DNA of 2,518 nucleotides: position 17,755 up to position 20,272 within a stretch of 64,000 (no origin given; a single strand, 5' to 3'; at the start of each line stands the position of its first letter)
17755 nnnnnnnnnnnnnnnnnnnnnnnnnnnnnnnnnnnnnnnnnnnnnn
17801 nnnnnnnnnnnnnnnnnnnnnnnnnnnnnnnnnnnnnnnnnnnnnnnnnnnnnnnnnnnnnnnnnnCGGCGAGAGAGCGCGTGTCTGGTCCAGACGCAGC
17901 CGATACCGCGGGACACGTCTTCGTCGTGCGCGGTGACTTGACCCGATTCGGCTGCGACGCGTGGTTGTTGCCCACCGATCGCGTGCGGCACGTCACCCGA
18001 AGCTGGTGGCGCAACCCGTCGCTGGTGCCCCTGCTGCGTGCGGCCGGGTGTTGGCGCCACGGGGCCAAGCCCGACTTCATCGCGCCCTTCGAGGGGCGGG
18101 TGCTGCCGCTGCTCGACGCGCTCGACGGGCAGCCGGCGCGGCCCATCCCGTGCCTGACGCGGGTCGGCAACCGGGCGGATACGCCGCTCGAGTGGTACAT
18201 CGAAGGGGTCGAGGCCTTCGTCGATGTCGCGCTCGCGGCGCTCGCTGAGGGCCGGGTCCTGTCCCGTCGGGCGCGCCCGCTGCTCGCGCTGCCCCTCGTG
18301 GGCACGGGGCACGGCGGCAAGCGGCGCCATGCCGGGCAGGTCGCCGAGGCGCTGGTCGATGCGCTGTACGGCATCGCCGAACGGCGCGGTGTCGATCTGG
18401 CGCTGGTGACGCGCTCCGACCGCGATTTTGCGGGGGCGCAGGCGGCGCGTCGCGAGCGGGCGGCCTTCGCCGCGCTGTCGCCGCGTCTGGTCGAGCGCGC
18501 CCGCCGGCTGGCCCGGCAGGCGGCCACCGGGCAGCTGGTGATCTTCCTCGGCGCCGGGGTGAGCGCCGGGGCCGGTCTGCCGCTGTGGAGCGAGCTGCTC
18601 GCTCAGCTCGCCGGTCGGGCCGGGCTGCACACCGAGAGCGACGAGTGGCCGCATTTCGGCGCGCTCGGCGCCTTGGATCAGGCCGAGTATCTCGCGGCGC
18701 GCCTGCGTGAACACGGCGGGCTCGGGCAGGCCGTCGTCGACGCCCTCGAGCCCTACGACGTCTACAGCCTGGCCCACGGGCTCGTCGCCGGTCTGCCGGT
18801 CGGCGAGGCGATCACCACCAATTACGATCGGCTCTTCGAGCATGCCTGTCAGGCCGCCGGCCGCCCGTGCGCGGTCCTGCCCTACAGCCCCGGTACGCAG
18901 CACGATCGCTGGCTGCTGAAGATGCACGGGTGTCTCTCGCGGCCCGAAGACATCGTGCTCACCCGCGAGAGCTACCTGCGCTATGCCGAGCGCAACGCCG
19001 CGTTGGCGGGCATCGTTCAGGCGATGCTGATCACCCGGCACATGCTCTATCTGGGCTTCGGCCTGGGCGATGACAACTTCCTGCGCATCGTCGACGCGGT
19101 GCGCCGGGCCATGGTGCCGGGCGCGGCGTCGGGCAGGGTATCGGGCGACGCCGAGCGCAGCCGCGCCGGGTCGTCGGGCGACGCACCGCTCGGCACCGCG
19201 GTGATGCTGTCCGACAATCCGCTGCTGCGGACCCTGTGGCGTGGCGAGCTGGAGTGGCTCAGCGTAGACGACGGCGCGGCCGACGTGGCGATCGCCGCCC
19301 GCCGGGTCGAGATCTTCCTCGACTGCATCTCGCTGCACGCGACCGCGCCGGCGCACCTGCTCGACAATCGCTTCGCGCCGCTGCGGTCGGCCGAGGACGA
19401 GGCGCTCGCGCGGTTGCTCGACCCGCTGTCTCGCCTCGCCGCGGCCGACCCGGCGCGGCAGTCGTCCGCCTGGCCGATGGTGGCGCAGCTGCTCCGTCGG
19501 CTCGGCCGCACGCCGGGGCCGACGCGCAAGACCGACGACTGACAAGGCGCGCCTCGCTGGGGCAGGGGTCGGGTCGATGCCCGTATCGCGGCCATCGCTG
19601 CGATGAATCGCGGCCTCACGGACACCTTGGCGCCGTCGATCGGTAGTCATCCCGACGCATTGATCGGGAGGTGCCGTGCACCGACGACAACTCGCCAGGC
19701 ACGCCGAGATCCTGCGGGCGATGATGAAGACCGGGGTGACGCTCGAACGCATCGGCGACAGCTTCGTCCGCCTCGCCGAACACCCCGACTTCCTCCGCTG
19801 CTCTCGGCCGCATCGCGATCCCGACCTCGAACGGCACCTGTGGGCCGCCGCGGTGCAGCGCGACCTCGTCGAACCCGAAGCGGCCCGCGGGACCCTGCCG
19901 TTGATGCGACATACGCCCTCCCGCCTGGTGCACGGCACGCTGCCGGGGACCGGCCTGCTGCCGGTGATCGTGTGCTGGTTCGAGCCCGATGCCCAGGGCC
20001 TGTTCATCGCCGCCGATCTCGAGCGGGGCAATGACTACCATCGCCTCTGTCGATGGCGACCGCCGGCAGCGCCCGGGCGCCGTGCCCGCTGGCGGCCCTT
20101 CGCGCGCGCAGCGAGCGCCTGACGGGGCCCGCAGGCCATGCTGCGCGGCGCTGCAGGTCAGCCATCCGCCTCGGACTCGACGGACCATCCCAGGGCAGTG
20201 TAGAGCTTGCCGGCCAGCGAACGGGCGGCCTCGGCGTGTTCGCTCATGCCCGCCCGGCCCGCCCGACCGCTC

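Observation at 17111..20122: Compact operon: MBL-fold hydrolase + macro-like::SIR2 fusion + 148-aa unknown. This is a candidate undescribed NAD+/ADP-ribose-linked (possibly anti-phage) system.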

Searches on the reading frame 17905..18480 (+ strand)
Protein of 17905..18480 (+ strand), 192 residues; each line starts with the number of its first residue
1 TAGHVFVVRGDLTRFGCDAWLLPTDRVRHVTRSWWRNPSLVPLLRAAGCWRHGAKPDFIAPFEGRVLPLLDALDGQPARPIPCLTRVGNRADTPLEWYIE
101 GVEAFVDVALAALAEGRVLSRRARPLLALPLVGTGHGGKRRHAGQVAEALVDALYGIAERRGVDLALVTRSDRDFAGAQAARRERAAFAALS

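Call 22: search_solved_structures(query=A2, max_evalue=10, show_alignments=3)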
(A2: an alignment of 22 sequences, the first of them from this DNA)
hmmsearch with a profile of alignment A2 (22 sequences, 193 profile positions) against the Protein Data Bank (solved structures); distinct sequences matched with E-value up to 10: 4.
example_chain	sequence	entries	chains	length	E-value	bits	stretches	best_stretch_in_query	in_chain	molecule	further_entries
7ny6_A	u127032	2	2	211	0.0035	20.6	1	5-132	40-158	Histone macroH2A1.1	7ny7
2dx6_A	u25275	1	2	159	0.39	14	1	122-155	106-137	Hypothetical protein TTHA0132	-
9cc5_A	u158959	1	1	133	0.44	13.8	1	37-117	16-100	Amylin-NHO-22 Binder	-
3v2b_A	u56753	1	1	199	1.2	12.4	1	115-158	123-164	Poly [ADP-ribose] polymerase 15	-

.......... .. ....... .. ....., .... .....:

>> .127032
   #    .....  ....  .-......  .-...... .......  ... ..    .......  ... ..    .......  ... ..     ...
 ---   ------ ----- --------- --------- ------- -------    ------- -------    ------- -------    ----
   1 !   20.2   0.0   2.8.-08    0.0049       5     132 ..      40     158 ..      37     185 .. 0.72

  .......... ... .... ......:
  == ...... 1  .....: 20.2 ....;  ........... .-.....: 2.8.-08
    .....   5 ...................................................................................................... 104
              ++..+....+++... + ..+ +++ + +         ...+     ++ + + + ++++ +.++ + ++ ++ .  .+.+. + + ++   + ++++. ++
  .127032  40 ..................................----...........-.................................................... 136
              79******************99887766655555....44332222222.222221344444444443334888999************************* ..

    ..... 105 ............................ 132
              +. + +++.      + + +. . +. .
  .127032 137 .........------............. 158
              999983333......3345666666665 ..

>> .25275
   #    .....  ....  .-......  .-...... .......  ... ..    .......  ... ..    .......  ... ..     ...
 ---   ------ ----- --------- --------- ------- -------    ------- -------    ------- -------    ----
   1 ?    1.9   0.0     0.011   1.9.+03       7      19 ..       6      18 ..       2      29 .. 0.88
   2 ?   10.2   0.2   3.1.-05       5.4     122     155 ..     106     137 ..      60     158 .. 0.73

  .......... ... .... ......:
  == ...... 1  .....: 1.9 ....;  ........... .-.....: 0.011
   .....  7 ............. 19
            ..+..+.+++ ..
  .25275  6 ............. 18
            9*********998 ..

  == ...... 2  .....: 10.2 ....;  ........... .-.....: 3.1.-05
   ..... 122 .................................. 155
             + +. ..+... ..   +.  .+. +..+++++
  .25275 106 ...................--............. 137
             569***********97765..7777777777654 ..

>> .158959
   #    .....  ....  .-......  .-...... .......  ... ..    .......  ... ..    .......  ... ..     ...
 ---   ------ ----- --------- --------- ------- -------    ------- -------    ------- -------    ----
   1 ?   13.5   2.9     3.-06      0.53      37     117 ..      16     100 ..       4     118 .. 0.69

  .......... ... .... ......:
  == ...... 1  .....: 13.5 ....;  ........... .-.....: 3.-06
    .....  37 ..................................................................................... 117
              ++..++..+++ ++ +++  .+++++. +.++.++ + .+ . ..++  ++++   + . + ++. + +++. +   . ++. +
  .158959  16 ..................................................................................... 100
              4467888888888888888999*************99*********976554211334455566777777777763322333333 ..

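Call 32: predict_structure(alignment_id=A2)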
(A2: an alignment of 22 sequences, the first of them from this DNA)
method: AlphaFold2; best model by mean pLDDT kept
length: 192 residues; sequences in the alignment: 22
mean_pLDDT: 88.9   pTM: 0.88
mean pLDDT of the five models: 88.9, 88.5, 88.5, 87.2, 86.4
residues with pLDDT >= 90: 133; 70-90: 43; 50-70: 13; < 50: 3
segments of 3 or more residues with pLDDT < 50: 190-192
pLDDT, mean of each block of 10 residues (from residue 1): 90 94 94 91 92 84 90 73 91 92 97 79 91 88 93 96 96 95 72 44
secondary structure, 60 per line:
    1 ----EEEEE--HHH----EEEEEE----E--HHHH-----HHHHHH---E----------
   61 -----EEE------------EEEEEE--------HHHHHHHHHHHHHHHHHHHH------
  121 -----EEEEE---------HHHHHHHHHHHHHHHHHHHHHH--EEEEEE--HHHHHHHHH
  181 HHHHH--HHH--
elements in order: E5-9 E19-24 H32-35 H41-46 E66-68 E81-86 H95-114 E126-130 H140-161 E164-169 H172-185

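Call 46: fold_search(model_id=the predicted structure, library=pdb)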
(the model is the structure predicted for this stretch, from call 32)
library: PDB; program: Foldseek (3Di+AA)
matches with E <= 10: 1086; with E <= 0.001: 122
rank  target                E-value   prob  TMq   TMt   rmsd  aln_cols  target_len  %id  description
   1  2dx6_A                2.1e-06  1.00  0.62  0.73   4.3       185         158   18  Crystal structure of conserved hypothetical protein, TTHA0132 from Thermus thermophilus HB8 (released 2007-02-24)
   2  1spv                  3.9e-06  1.00  0.62  0.68   5.1       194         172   15  Crystal Structure of the Putative Phosphatase of Escherichia coli, Northeast Structural Genomoics Target ER58 (released 2004-04-06)
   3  5cb3                  4.2e-06  1.00  0.58  0.64   6.1       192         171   15  Structural Insights into the Mechanism of Escherichia coli Ymdb (released 2015-11-04)
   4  5cms_G                6.5e-06  1.00  0.61  0.67   5.4       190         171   15  Structural Insights into the Mechanism of Escherichia coli Ymdb (released 2015-11-04)
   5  4abk                  8.4e-06  1.00  0.53  0.55   5.0       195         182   14  HUMAN PARP14 (ARTD8, BAL2) - MACRO DOMAIN 3 IN COMPLEX WITH ADENOSINE- 5-DIPHOSPHORIBOSE (released 2012-12-19)
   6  5cms_A                9.0e-06  1.00  0.63  0.69   5.3       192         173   15  Structural Insights into the Mechanism of Escherichia coli Ymdb (released 2015-11-04)
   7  5cb5_A                1.0e-05  1.00  0.61  0.67   5.2       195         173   15  Structural Insights into the Mechanism of Escherichia coli Ymdb (released 2015-11-04)
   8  4abl                  1.2e-05  1.00  0.51  0.54   5.2       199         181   14  HUMAN PARP14 (ARTD8, BAL2) - MACRO DOMAIN 3 (released 2012-12-19)
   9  3q6z                  1.2e-05  1.00  0.59  0.61   5.0       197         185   13  HUman PARP14 (ARTD8)-Macro domain 1 in complex with adenosine-5-diphosphoribose (released 2011-02-09)
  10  3gqo_A                1.3e-05  1.00  0.64  0.74   3.8       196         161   14  Crystal structure of macro domain of Venezuelan Equine Encephalitis virus in complex with ADP-ribose (released 2009-07-21)
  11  5cms_F                1.3e-05  1.00  0.62  0.68   5.4       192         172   15  Structural Insights into the Mechanism of Escherichia coli Ymdb (released 2015-11-04)
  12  5cb5_J                1.3e-05  1.00  0.61  0.68   5.3       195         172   15  Structural Insights into the Mechanism of Escherichia coli Ymdb (released 2015-11-04)
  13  3gqe_B                1.4e-05  1.00  0.57  0.68   5.2       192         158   17  Crystal structure of macro domain of Venezuelan Equine Encephalitis virus (released 2009-07-21)
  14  7ny6                  1.6e-05  1.00  0.56  0.56   5.4       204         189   12  Crystal structure of the Capsaspora owczarzaki macroH2A macrodomain (released 2021-11-24)
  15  1zr3_C                1.7e-05  1.00  0.62  0.64   4.1       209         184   12  Crystal structure of the macro-domain of human core histone variant macroH2A1.1 (form B) (released 2006-02-14)
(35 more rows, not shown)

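Call 71: search_protein_representatives(alignment_id=A2)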
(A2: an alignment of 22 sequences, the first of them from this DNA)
Query: 22 sequences, 193 profile positions. Proteins with E-value up to 0.001 (for the whole library): 1525; up to 1e-10: 1127; up to 1e-30: 313. The best 150 are listed.
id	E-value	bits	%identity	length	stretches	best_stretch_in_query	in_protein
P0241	6.8e-69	248.1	-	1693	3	2-185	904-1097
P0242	4.7e-63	229.1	-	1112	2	2-192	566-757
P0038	2.2e-62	226.9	-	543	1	1-192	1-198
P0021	5.5e-61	222.3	-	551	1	2-192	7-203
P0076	1.1e-58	214.8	-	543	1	1-186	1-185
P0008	2.4e-58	213.7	-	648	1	2-193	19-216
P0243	9.9e-57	208.4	-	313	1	1-185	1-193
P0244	1.8e-55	204.3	-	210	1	1-192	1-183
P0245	7.5e-55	202.3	-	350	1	1-192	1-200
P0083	1.6e-54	201.3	-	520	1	1-190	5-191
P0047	4.9e-54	199.6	-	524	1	2-192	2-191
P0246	1.1e-53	198.5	-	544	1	1-192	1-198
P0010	1.1e-53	198.5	-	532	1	1-181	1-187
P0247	3.1e-53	197.0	-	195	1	1-191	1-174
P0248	3.7e-53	196.8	-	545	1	1-192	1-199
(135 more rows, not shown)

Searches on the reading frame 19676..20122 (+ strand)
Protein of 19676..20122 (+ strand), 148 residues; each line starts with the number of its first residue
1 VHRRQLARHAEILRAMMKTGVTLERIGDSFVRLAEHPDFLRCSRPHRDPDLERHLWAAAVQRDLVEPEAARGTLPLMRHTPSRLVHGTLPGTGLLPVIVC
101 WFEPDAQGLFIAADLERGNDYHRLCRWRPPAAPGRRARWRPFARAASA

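Call 6: search_protein_families(library=pfam, proteins=[window:19676-20122:+], max_evalue=1)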
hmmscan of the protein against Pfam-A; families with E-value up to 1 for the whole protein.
window:19676-20122:+ (148 aa): 1 family
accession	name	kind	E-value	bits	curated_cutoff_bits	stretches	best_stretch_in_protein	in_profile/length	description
PF01895.24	PhoU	-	0.085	13.7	23.5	1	3-35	55-87/89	PhoU domain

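Call 7: search_protein_families(library=padloc, proteins=[window:19676-20122:+], max_evalue=1)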
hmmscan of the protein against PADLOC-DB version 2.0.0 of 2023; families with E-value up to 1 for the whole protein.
window:19676-20122:+ (148 aa): 0 families

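Call 8: search_protein_families(library=ncbifam, proteins=[window:19676-20122:+], max_evalue=1)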
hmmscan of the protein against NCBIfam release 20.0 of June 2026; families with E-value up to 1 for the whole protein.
window:19676-20122:+ (148 aa): 0 families
